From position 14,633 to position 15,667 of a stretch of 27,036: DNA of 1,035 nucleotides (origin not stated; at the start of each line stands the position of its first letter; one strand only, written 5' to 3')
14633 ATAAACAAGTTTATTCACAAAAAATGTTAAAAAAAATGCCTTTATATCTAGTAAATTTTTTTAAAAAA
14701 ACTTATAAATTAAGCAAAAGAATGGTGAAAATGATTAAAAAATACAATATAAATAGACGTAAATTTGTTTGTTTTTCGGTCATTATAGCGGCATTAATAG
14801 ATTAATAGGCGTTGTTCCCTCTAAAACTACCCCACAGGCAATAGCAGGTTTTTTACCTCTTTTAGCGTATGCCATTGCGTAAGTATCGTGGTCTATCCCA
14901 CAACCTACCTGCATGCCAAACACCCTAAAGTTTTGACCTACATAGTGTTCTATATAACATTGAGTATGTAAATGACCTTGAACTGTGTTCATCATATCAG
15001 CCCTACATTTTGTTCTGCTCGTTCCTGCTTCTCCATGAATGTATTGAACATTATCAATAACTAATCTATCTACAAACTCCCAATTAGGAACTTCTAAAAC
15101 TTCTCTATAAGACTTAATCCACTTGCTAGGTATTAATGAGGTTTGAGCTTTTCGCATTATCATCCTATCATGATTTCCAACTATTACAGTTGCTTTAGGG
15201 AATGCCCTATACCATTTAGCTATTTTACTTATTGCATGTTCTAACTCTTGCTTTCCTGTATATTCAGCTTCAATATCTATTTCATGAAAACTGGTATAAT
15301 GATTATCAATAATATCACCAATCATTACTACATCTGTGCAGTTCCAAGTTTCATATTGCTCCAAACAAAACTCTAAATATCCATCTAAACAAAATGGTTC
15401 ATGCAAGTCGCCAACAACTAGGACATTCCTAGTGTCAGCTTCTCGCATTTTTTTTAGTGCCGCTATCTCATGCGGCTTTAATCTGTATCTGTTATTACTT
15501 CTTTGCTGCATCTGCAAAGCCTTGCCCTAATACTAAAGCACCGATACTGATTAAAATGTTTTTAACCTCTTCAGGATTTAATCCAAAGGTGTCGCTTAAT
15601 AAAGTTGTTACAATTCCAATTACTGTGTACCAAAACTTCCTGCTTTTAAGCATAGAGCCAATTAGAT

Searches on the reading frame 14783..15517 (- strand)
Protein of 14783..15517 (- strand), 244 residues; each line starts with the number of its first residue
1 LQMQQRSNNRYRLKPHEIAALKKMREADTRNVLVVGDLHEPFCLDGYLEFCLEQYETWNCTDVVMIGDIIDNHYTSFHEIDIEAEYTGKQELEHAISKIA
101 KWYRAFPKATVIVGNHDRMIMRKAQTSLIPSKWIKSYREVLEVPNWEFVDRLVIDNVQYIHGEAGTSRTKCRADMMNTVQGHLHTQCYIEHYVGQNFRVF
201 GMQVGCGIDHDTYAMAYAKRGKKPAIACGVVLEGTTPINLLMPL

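Call 10: search_protein_families(library=pfam, proteins=[window:14783-15517:-], max_evalue=0.01)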
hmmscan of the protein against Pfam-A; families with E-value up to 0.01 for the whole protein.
window:14783-15517:- (244 aa): 1 family
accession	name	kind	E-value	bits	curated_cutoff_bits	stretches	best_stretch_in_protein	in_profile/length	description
PF00149.33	Metallophos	-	5e-06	27.5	21.5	1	31-163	2-116/191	Calcineurin-like phosphoesterase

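Call 11: search_protein_families(library=phrogs, proteins=[window:14783-15517:-], max_evalue=0.01)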
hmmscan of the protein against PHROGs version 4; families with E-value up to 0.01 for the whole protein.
window:14783-15517:- (244 aa): 5 families
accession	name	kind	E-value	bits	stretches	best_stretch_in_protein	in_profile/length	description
phrog_221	-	other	5e-48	165.2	1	13-235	94-340/367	metallo-phosphoesterase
phrog_7339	-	DNA, RNA and nucleotide metabolism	8.2e-07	29.6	1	23-126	23-127/263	DNA repair exonuclease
phrog_246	-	other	7.7e-05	22.9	0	12-71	158-215/417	NinI-like serine-threonine phosphatase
phrog_20266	-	other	0.00019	21.3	1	24-127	167-274/450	metallo-phosphoesterase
phrog_547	-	other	0.0077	16.4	0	64-210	77-184/245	phosphoesterase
